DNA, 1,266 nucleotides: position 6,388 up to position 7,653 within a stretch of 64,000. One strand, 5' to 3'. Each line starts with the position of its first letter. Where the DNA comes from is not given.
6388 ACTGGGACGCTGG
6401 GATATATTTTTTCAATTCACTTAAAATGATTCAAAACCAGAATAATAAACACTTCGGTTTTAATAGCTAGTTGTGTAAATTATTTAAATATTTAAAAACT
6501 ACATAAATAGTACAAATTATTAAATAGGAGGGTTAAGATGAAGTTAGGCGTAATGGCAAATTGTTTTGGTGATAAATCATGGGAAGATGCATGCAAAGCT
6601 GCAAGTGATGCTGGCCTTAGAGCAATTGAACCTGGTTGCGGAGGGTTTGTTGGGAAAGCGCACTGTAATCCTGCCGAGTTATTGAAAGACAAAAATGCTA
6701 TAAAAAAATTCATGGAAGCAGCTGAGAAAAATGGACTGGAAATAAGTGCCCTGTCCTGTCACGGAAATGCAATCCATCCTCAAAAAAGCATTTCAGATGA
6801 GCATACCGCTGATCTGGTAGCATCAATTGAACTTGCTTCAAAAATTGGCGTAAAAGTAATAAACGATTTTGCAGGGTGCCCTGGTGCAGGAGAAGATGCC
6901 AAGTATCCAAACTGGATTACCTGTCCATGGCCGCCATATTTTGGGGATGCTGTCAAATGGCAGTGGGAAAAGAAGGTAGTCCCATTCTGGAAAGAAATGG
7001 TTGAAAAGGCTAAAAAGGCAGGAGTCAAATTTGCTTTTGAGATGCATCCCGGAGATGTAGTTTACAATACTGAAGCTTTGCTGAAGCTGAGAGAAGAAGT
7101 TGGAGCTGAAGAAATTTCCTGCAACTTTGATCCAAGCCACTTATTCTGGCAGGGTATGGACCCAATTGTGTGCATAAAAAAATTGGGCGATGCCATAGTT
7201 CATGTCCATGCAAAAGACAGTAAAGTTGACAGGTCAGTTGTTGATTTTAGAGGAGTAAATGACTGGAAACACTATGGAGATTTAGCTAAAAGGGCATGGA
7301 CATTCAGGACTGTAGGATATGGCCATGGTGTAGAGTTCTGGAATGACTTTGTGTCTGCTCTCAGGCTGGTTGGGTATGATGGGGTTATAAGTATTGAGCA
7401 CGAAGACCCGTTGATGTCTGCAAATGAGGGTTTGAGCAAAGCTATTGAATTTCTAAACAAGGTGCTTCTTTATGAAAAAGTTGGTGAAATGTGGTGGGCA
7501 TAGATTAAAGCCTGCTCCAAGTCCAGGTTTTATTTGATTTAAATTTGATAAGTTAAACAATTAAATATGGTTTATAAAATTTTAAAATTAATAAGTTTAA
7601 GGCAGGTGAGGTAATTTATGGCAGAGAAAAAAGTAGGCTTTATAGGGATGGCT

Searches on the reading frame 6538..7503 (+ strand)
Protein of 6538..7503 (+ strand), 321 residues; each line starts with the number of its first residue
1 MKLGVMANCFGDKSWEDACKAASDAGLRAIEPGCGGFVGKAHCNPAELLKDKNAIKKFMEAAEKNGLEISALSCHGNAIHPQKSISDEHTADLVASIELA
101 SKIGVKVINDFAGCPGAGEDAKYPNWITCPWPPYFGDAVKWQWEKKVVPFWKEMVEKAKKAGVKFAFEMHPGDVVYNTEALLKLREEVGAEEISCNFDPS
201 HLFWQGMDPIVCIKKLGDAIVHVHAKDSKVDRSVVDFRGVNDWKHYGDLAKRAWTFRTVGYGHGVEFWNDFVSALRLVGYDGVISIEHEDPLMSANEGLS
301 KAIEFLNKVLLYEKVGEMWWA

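Call 4: search_protein_families(library=pfam, proteins=[window:6538-7503:+])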
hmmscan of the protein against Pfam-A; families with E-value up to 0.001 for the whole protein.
window:6538-7503:+ (321 aa): 1 family
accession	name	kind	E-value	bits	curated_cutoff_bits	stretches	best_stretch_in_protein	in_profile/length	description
PF01261.30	AP_endonuc_2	-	3.4e-36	125.6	31.1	1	20-308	2-248/249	Xylose isomerase-like TIM barrel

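Call 5: search_protein_families(library=ncbifam, proteins=[window:6538-7503:+])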
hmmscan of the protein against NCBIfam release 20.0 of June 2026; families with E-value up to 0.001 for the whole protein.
window:6538-7503:+ (321 aa): 6 families
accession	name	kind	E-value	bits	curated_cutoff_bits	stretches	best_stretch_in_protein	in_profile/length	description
TIGR04379.1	myo_inos_iolE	equivalog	1.4e-12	47.8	290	1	151-292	135-271/290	myo-inosose-2 dehydratase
NF041099.2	keto_glucon_epim_IolO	equivalog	2.1e-05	24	300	0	260-310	220-268/269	5-keto-L-gluconate epimerase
NF009688.0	PRK13209.1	subfamily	0.00014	20.9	317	0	150-255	139-247/286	L-ribulose-5-phosphate 3-epimerase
NF007360.0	PRK09856.1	equivalog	0.0002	21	305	0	143-229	124-212/276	fructoselysine 3-epimerase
TIGR03234.1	OH-pyruv-isom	equivalog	0.00033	20.1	353.45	0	170-227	149-206/254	hydroxypyruvate isomerase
NF007139.0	PRK09585.1-3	equivalog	0.00039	19.7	367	1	53-111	77-135/370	anhydro-N-acetylmuramic acid kinase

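Call 7: search_solved_structures(query=window:6538-7500:+, max_evalue=0.001, show_alignments=2)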
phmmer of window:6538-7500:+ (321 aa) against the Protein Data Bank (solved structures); distinct sequences matched with E-value up to 0.001: 3.
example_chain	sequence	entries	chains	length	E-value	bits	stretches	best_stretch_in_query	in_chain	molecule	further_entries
2zds_A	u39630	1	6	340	1.7e-20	77.1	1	10-305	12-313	Putative DNA-binding protein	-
8ro4_A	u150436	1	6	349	4.6e-07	32.9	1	129-307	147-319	2-hydroxy-3-keto-glucal hydratase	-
3wqo_A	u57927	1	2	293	3.4e-06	30.1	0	151-228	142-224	Uncharacterized protein MJ1311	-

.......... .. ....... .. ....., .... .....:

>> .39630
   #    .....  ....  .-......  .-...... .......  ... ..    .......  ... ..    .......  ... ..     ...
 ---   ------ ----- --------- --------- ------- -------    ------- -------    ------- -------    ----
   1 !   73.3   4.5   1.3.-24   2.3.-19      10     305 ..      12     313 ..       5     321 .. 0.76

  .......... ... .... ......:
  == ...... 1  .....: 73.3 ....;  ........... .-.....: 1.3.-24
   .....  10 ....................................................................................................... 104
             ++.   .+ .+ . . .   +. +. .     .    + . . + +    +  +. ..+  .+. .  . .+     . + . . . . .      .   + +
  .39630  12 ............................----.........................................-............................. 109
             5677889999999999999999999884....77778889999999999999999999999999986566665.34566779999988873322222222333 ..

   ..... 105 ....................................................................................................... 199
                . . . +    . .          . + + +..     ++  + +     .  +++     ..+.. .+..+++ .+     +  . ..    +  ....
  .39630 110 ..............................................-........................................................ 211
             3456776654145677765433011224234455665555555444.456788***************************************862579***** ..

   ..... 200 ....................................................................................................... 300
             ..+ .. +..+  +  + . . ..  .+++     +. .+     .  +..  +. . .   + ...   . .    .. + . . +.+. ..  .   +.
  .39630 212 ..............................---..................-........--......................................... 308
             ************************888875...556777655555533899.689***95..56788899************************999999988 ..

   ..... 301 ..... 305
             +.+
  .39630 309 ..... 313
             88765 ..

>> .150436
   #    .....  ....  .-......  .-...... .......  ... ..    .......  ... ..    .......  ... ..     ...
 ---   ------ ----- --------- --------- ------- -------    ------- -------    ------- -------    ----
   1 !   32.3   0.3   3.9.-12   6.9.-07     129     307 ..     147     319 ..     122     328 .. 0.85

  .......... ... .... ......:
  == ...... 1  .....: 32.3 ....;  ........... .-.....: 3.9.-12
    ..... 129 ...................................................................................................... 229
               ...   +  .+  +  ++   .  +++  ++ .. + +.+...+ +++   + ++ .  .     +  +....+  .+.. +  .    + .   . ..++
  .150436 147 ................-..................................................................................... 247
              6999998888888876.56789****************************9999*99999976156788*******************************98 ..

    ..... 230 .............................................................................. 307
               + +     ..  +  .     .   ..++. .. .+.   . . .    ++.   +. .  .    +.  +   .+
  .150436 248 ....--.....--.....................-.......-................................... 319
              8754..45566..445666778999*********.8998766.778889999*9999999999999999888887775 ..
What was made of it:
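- TIM_A weakly resembles a 2-hydroxy-3-keto-glucal hydratase (call 7).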
